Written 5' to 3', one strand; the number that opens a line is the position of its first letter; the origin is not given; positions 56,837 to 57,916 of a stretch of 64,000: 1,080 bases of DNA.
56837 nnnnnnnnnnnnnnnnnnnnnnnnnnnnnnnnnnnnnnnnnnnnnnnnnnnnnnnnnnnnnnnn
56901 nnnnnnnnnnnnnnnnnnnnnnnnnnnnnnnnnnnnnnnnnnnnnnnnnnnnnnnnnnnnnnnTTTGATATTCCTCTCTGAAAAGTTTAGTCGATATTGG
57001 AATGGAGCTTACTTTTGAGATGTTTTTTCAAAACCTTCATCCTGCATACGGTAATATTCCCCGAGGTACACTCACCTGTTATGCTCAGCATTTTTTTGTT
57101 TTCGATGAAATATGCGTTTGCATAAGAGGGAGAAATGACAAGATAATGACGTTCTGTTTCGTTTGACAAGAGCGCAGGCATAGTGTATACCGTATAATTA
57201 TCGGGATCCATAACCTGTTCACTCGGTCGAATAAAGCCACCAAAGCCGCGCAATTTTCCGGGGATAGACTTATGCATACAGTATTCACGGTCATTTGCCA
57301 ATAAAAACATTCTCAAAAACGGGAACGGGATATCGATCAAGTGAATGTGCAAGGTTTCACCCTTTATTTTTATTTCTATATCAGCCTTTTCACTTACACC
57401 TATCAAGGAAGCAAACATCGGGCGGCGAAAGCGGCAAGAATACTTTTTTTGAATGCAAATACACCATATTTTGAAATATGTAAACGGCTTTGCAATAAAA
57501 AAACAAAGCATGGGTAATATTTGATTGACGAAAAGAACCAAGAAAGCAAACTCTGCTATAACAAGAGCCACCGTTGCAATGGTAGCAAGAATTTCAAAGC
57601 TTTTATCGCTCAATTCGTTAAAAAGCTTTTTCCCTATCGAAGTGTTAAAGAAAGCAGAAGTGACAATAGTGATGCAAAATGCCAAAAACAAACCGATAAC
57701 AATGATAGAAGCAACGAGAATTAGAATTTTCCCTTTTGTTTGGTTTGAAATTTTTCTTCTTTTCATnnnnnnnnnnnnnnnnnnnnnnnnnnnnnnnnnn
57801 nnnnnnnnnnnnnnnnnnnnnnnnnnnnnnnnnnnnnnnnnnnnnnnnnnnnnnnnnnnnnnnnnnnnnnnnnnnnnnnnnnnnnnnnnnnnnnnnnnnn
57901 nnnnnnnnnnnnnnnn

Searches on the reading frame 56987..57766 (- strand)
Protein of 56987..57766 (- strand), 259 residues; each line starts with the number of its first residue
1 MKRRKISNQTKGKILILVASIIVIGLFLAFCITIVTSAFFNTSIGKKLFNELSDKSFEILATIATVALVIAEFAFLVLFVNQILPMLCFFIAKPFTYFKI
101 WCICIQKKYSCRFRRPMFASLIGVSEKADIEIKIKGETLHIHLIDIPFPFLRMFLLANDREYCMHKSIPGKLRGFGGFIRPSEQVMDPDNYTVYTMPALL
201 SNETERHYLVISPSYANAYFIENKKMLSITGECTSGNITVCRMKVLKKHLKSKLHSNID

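Call 5: search_protein_families(library=pfam, proteins=[window:56987-57766:-], max_evalue=0.1)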
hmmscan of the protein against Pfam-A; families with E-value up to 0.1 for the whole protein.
window:56987-57766:- (259 aa): 0 families

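Call 10: find_related_loci(query=A1, collection=genome_contigs, flank=10000)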
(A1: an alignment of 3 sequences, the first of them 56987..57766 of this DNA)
Query A1 (259 aa) in genome_contigs; peptide patterns used: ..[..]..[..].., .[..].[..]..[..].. (x = any residue, [..] = any of these).
83 stretches matched a pattern; 7 encode a relative of the query (tblastn E <= 1e-3); 7 distinct loci.
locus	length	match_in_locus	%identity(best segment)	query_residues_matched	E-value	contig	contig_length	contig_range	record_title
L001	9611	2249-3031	54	1-256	8e-90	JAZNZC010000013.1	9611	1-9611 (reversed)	MAG: Eubacteriales bacterium isolate T1900044770_TS20190236.MAGScoT_cleanbin_000053 SGB_2447_k141_2214001, whole genome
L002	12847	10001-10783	53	1-258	8e-86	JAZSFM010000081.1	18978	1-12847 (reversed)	MAG: Eubacteriales bacterium isolate T1900044581_TS20190047.MAGScoT_cleanbin_000042 SGB_572_k141_2139082, whole genome s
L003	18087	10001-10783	54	1-258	5e-89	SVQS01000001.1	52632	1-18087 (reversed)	MAG: Oscillospiraceae bacterium isolate SIG623 NODE_3138_length_52632_cov_2.696219, whole genome shotgun sequence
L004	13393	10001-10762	47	1-257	2e-77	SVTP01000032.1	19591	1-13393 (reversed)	MAG: Oscillospiraceae bacterium isolate SIG698 NODE_51387_length_19591_cov_3.434238, whole genome shotgun sequence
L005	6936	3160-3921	46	1-257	2e-73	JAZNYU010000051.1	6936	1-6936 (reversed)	MAG: Eubacteriales bacterium isolate T1900044774_TS20190240.MAGScoT_cleanbin_000022 SGB_2467_k141_2332806, whole genome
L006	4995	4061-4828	39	1-254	3e-53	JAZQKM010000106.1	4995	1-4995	MAG: Eubacteriales bacterium isolate T1900044614_TS20190080.MAGScoT_cleanbin_000078 SGB_832_k141_2757569, whole genome s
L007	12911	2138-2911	38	1-256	1e-50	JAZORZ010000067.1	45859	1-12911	MAG: Eubacteriales bacterium isolate T1900045550_YK20190244.MAGScoT_cleanbin_000007 SGB_7869_k141_1685531, whole genome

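Call 18: find_homologous_proteins(query=A1)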
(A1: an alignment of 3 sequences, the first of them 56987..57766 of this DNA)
Query A1 (3 sequences) (259 aa, profile of the alignment): 64 proteins with E <= 0.001 among 8000 candidates.
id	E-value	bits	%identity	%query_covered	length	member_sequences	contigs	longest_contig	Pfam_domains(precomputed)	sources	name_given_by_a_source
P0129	7.5e-133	460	100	100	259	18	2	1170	-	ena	-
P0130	1.6e-128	446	40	99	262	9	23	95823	-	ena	-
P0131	2.2e-125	436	44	100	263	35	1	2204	-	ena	-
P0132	1.6e-121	423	88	100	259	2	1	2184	-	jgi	jgi:hypothetical protein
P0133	1.4e-117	410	39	98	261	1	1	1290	-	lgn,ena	-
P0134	5.8e-117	408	38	98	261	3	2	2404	-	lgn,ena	-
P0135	1.1e-116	407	39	98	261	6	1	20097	-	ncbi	-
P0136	2.3e-116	406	37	98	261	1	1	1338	-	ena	-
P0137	9.9e-116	404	39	100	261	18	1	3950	-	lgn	-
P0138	1.7e-115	403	46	66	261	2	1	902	-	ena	-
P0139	3.6e-114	399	39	98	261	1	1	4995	-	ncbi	-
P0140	1.6e-112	393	39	98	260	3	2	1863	-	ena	-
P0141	1.8e-110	387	49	100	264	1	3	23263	-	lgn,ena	-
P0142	1.1e-109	384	36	98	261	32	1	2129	-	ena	-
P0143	1.5e-103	364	49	99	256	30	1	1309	-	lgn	-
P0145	2.9e-103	363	62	99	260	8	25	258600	-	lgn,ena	-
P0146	3.0e-103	363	47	99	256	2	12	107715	-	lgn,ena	-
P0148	5.6e-103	362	46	100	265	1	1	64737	-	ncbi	-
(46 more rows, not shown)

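Call 19: search_protein_families(library=padloc, proteins=[window:56987-57766:-], max_evalue=0.01)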
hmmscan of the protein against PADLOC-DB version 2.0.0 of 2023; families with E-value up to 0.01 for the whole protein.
window:56987-57766:- (259 aa): 0 families

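Call 20: search_protein_families(library=ncbifam, proteins=[window:56987-57766:-], max_evalue=0.01)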
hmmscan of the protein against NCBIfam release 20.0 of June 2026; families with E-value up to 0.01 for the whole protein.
window:56987-57766:- (259 aa): 0 families

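Call 22: find_encoding_contigs(protein=P0132, flank=10000)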
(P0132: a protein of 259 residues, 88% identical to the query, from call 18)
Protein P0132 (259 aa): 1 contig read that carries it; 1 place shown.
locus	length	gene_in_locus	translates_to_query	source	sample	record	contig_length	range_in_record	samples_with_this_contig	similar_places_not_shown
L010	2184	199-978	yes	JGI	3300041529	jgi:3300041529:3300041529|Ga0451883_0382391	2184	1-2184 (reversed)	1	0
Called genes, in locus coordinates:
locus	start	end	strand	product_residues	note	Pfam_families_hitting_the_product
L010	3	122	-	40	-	?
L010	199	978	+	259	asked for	-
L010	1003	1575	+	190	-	-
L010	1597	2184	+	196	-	?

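Call 23: find_encoding_contigs(protein=P0130, flank=8000, max_places=10)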
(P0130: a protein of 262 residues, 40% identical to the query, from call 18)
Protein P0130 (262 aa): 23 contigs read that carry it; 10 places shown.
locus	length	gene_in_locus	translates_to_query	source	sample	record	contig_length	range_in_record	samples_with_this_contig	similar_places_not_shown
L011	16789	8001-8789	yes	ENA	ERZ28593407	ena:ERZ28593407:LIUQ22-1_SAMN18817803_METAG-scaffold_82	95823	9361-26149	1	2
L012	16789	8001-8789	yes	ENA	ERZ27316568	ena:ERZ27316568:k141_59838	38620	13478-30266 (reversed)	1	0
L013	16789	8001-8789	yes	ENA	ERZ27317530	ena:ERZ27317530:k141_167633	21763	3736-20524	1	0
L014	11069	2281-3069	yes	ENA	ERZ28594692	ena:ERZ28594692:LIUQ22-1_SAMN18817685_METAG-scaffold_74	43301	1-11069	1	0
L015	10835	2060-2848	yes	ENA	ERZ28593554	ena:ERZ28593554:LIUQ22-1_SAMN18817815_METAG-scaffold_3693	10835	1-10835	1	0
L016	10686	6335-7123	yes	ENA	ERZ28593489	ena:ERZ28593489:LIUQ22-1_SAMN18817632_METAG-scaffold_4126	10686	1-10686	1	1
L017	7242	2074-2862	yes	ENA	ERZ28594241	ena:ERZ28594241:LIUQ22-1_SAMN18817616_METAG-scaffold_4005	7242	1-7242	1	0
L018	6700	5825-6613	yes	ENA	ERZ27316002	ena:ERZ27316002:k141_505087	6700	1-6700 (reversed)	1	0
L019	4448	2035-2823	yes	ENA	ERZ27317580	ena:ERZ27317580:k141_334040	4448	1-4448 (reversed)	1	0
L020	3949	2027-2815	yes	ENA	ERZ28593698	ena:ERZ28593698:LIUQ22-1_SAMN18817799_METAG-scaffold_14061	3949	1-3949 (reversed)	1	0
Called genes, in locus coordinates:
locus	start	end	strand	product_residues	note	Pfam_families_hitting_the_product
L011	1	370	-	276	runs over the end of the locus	PF13484:Fer4_16 (weak)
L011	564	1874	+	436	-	PF00089:Trypsin, PF10459:Peptidase_S46 (faint), PF13365:Trypsin_2, PF13180:PDZ_2 (weak)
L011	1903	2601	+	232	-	PF00072:Response_reg, PF00486:Trans_reg_C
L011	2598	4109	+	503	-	PF00512:HisKA, PF02518:HATPase_c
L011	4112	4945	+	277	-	PF21302:Zn_ribbon_RlmA (weak), PF08003:Methyltransf_9 (faint), PF13847:Methyltransf_31, PF08241:Methyltransf_11, PF13649:Methyltransf_25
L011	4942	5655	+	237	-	PF00535:Glycos_transf_2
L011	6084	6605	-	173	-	PF12641:Flavodoxin_3 (weak), PF12724:Flavodoxin_5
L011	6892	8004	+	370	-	PF00376:MerR, PF13411:MerR_1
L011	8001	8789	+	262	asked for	-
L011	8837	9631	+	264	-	-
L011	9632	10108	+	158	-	-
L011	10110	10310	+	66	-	PF13560:HTH_31 (weak), PF12844:HTH_19, PF13443:HTH_26 (weak), PF01381:HTH_3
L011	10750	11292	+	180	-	PF18907:DUF5662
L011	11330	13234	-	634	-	-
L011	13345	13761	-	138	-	-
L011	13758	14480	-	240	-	PF04607:RelA_SpoT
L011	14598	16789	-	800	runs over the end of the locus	PF01588:tRNA_bind, PF03483:B3_4, PF03484:B5, PF17759:tRNA_synthFbeta, PF03147:FDX-ACB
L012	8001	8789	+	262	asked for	-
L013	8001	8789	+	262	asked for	-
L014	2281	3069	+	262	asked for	-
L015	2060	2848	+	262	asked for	-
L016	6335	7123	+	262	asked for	-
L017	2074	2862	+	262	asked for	-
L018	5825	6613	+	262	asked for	-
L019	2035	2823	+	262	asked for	-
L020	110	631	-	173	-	PF12641:Flavodoxin_3 (weak), PF12724:Flavodoxin_5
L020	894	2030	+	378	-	PF00376:MerR, PF13411:MerR_1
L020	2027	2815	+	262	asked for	-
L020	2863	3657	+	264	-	-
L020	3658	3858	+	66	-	-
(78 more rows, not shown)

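Call 33: find_related_loci(query=A2, collection=metagenome_contigs, flank=6000)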
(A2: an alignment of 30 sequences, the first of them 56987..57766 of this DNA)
Query A2 (259 aa) in metagenome_contigs; peptide patterns used: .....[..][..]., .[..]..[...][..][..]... (x = any residue, [..] = any of these).
49 stretches matched a pattern; 2 encode a relative of the query (tblastn E <= 1e-3); 2 distinct loci.
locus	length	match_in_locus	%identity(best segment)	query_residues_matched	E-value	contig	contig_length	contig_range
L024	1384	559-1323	57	1-253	6e-102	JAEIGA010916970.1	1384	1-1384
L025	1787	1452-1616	69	202-256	8e-23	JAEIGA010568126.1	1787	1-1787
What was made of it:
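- Tried and rejected: It returned only two short loci (call 33).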

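Call 35: find_encoding_contigs(protein=P0145, flank=5000, max_places=4)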
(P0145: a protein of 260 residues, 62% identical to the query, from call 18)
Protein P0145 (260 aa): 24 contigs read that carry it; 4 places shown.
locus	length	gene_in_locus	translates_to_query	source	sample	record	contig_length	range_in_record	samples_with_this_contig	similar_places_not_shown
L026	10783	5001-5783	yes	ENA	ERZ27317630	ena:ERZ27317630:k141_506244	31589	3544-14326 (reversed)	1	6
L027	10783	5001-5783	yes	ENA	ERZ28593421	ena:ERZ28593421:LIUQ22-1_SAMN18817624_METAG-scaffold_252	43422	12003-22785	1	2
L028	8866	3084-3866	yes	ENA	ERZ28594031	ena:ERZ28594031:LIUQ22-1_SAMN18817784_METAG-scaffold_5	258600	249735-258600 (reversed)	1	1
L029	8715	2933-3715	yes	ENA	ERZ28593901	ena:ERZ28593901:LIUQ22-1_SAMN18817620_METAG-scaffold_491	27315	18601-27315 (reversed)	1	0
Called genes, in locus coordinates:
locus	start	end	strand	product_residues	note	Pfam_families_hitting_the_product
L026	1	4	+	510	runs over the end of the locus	PF00512:HisKA, PF02518:HATPase_c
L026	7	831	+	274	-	PF21302:Zn_ribbon_RlmA (weak), PF13847:Methyltransf_31, PF08241:Methyltransf_11, PF13649:Methyltransf_25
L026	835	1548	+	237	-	PF00535:Glycos_transf_2, PF13641:Glyco_tranf_2_3 (weak)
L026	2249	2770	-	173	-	PF12724:Flavodoxin_5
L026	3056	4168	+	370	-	PF00376:MerR, PF13411:MerR_1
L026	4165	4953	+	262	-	-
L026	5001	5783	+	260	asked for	-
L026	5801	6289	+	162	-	-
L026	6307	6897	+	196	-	-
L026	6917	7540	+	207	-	-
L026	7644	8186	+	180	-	PF18907:DUF5662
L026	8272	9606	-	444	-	-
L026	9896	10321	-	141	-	-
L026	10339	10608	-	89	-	PF05154:TM2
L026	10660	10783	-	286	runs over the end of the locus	PF01734:Patatin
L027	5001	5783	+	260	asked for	-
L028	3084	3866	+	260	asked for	-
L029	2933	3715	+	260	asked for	-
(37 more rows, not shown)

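Call 36: find_encoding_contigs(protein=P0146, flank=5000, max_places=3)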
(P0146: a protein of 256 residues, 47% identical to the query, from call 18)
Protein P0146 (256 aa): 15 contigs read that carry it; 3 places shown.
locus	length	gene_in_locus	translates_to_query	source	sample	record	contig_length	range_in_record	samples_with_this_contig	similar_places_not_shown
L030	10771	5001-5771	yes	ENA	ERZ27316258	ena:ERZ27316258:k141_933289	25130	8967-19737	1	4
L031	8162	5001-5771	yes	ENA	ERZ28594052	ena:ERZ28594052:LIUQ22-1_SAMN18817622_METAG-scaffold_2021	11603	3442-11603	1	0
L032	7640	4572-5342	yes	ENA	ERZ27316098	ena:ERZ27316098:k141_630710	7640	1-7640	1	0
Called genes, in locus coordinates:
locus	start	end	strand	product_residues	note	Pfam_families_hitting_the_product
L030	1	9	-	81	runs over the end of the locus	-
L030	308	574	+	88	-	PF01649:Ribosomal_S20p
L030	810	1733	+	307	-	PF00291:PALP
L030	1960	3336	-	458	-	PF00291:PALP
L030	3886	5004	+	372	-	PF00376:MerR, PF13411:MerR_1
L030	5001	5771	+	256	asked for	-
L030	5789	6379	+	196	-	-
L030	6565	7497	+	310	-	PF00515:TPR_1 (faint), PF01381:HTH_3, PF07719:TPR_2 (faint), PF12844:HTH_19 (faint), PF13181:TPR_8 (faint), PF13560:HTH_31, PF13424:TPR_12 (faint), PF13431:TPR_17 (faint), +2 more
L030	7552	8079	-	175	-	PF14512:TM1586_NiRdase (faint), PF00881:Nitroreductase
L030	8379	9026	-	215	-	-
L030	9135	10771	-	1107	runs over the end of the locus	-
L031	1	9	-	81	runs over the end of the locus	-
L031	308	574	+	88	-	PF01649:Ribosomal_S20p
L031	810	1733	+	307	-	PF00291:PALP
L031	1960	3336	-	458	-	PF00291:PALP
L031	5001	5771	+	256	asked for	-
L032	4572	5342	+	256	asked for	-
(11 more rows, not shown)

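Call 37: find_encoding_contigs(protein=P0148, flank=5000, max_places=3)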
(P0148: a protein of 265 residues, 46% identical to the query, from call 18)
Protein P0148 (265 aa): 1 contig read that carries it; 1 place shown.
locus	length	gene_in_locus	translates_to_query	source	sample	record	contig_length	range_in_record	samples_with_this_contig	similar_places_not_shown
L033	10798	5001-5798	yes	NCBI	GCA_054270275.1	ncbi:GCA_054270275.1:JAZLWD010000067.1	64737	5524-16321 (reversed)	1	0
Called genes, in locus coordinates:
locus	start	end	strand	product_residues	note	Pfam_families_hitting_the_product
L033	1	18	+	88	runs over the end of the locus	PF01649:Ribosomal_S20p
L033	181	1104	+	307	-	PF00291:PALP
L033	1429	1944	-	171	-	-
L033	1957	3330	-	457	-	PF00291:PALP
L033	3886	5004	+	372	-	PF00376:MerR, PF13411:MerR_1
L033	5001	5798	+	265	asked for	-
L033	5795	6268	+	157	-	-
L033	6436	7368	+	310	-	PF00515:TPR_1 (faint), PF01381:HTH_3, PF07719:TPR_2 (faint), PF12844:HTH_19 (weak), PF13560:HTH_31 (weak), PF13424:TPR_12 (faint), PF13431:TPR_17 (faint), PF13428:TPR_14 (weak), +1 more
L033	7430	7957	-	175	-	PF14512:TM1586_NiRdase (faint), PF00881:Nitroreductase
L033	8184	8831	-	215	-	-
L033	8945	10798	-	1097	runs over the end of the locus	-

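Call 42: predict_structure(alignment_id=A2)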
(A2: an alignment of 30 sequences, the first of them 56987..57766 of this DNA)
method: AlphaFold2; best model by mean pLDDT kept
length: 259 residues; sequences in the alignment: 30
mean_pLDDT: 66.5   pTM: 0.53
mean pLDDT of the five models: 66.5, 65.7, 63.6, 62.6, 61.1
residues with pLDDT >= 90: 10; 70-90: 116; 50-70: 81; < 50: 52
segments of 3 or more residues with pLDDT < 50: 121-125, 147-181, 194-198, 214-216, 257-259
pLDDT, mean of each block of 10 residues (from residue 1): 61 71 75 69 66 63 83 82 73 84 91 73 58 86 61 35 40 40 56 50 75 57 62 75 84 58
secondary structure, 60 per line:
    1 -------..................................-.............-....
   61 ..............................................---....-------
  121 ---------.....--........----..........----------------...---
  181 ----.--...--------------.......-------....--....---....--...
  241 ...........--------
elements in order: H8-41 H43-55 H57-106 E110-113 E130-134 E137-144 H149-158 E205-211 E219-222 E225-228 E232-235 E238-242 H243-251

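Call 46: search_solved_structures(query=A2, max_evalue=10)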
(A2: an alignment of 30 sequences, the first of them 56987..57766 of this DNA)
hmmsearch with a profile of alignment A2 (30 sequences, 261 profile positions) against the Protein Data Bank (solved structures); distinct sequences matched with E-value up to 10: 4.
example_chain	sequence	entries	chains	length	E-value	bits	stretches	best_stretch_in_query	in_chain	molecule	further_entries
9seh_A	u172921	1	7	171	0.58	13.3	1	15-93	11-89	Small-conductance mechanosensitive channel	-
9sed_A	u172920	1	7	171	0.75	12.9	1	15-94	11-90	Small-conductance mechanosensitive channel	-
9sdg_A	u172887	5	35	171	0.98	12.6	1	15-94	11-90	Small-conductance mechanosensitive channel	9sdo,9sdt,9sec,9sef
9sdb_A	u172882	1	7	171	1.1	12.4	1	15-88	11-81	Small-conductance mechanosensitive channel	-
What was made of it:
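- Tried and rejected: A PDB sequence profile gave nothing significant (call 46).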

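Call 47: fold_search(model_id=the predicted structure, library=pdb)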
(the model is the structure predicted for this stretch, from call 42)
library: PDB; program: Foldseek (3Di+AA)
matches with E <= 10: 168; with E <= 0.001: 0
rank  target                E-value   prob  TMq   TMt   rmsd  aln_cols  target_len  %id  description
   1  7vsr_M                8.3e-02  0.28  0.20  0.18  12.1       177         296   11  Structure of McrBC (stalkless mutant) (released 2023-02-15)
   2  6hz4_M                1.0e-01  0.16  0.18  0.14  13.1       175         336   11  Structure of McrBC without DNA binding domains (one half of the full complex) (released 2019-07-24)
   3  8gh6_A                2.5e-01  0.35  0.19  0.07   7.2        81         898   14  Bombyx mori R2 retrotransposon initiating target-primed reverse transcription (released 2023-04-05)
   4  4tkd_C                3.2e-01  0.44  0.14  0.26   4.3        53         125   15  Sulfolobus solfataricus HJC mutants (released 2015-08-12)
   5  1gef_B                3.6e-01  0.38  0.13  0.26   4.7        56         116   12  Crystal structure of the archaeal holliday junction resolvase HJC (released 2001-03-21)
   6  6hz4_N                3.6e-01  0.13  0.19  0.29  10.0       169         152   11  Structure of McrBC without DNA binding domains (one half of the full complex) (released 2019-07-24)
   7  6ut6_G                3.6e-01  0.10  0.14  0.11  10.7       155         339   10  Cryo-EM structure of the Escherichia coli McrBC complex (released 2020-10-21)
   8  8ibz_C                3.8e-01  0.60  0.18  0.06   5.1        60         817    8  Structure of R2 with 5'ORF and 3'UTR (released 2023-09-20)
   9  1gef_E                3.8e-01  0.35  0.13  0.26   4.7        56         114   12  Crystal structure of the archaeal holliday junction resolvase HJC (released 2001-03-21)
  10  8iby_C                5.3e-01  0.38  0.17  0.07   7.3        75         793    9  Structure of R2 with 5'ORF (released 2023-09-20)
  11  4tkk_A                6.8e-01  0.47  0.15  0.28   2.9        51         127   14  Sulfolobus solfataricus HJC mutants (released 2015-08-12)
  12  2wj0_A                6.8e-01  0.15  0.12  0.22   5.3        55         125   18  Crystal structures of Holliday junction resolvases from Archaeoglobus fulgidus bound to DNA substrate (released 2009-05-26)
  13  2wcw_A                7.3e-01  0.30  0.13  0.25   3.8        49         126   16  1.6A resolution structure of Archaeoglobus fulgidus Hjc, a Holliday junction resolvase from an archaeal hyperthermophi (released 2009-03-24)
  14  1rzn_B                7.3e-01  0.30  0.15  0.25   5.0        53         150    9  Crystal Structure of Penicillin-binding protein-related factor A from Bacillus Subtilis. (released 2004-11-30)
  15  2wcz_A                7.3e-01  0.16  0.12  0.22   5.1        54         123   17  1.6A resolution structure of Archaeoglobus fulgidus Hjc, a Holliday junction resolvase from an archaeal hyperthermophi (released 2009-03-24)
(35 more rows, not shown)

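Call 68: search_protein_families(library=phrogs, proteins=[window:56987-57766:-], max_evalue=0.01)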
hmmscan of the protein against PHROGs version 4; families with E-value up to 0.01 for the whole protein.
window:56987-57766:- (259 aa): 0 families

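Call 72: search_protein_representatives(alignment_id=A2)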
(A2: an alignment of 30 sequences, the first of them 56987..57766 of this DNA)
Query: 30 sequences, 261 profile positions. Proteins with E-value up to 0.001 (for the whole library): 72; up to 1e-10: 62; up to 1e-30: 11. The best 72 are listed.
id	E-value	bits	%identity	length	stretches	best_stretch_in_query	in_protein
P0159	7.9e-129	445.6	-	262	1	1-261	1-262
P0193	9.1e-110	383.1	-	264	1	1-261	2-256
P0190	9.9e-87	307.6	-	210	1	91-261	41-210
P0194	3.9e-61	223.7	-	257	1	20-260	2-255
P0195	1.7e-53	198.7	-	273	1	25-260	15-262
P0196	2.1e-44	168.9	-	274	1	11-260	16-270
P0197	4.7e-41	157.9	-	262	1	13-261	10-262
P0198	2.2e-38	149.1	-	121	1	1-126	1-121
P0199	8.1e-36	140.7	-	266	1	12-260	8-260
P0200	1.5e-33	133.3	-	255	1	10-260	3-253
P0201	6.3e-33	131.2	-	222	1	65-260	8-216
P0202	3.1e-30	122.4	-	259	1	8-251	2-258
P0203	1.6e-29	120.1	-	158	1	115-260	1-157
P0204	1.4e-27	113.7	-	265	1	14-259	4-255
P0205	2.1e-26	109.8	-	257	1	13-260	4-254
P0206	4.6e-26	108.7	-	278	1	1-259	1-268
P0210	1.2e-24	104.1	-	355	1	7-250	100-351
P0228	4.4e-18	82.6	-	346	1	18-234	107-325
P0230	1.2e-17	81.2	-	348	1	16-240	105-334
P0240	4.4e-15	72.7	-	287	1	26-257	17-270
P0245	2.3e-13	67.1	-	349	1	25-186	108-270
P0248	9.6e-13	65.1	-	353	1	23-253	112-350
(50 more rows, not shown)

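Call 73: search_protein_families(library=pfam, proteins=[P0210, P0228, P0230, P0245, P0248, P0195, P0196, P0199, P0206, P0240], max_evalue=0.01)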
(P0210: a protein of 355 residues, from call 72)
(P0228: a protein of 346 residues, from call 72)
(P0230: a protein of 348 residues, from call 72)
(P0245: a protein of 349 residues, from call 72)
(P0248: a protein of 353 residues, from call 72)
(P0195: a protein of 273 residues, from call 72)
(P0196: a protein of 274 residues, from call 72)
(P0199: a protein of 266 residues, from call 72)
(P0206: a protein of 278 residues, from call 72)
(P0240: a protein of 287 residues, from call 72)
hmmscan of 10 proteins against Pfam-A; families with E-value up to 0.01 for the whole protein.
P0210 (355 aa): 1 family
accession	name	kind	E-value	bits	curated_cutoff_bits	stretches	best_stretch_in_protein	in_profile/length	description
PF19529.4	DUF6057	-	0.0078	15.6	29.8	1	98-196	146-242/569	Family of unknown function (DUF6057)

P0228 (346 aa): 0 families

P0230 (348 aa): 0 families

P0245 (349 aa): 0 families

P0248 (353 aa): 0 families

P0195 (273 aa): 0 families

P0196 (274 aa): 0 families

P0199 (266 aa): 0 families

P0206 (278 aa): 0 families

P0240 (287 aa): 0 families
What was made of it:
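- Tried and rejected: Pfam, NCBIfam, PADLOC and PHROGs found nothing (calls 5, 19, 20, 68, 73).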

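Call 82: find_encoding_contigs(protein=window:56987-57766:-, flank=6000, max_places=10)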
Protein window:56987-57766:- (259 aa): 4 contigs read that carry it; 4 places shown.
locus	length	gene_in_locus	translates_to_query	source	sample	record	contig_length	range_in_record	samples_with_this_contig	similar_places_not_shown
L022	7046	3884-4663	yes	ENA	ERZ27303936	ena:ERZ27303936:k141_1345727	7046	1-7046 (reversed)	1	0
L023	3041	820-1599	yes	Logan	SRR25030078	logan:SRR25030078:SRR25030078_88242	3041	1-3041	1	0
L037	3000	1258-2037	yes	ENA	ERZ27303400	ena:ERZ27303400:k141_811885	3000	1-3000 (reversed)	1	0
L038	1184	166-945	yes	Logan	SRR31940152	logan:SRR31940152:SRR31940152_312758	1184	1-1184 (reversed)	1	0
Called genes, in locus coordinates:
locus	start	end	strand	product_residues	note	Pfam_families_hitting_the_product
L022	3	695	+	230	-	?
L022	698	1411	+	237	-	PF00535:Glycos_transf_2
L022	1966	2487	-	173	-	PF12641:Flavodoxin_3 (weak), PF12724:Flavodoxin_5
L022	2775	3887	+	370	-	PF00376:MerR, PF13411:MerR_1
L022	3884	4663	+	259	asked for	-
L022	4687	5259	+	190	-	-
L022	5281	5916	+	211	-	-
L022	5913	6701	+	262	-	-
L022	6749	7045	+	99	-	?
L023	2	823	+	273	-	?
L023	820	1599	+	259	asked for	-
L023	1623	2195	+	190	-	-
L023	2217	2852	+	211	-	-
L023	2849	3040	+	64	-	?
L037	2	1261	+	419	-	?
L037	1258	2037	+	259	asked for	-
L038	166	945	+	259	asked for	-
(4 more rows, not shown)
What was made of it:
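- Tried and rejected: All exact-p1 contigs show the stacked form or are too short (call 82).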
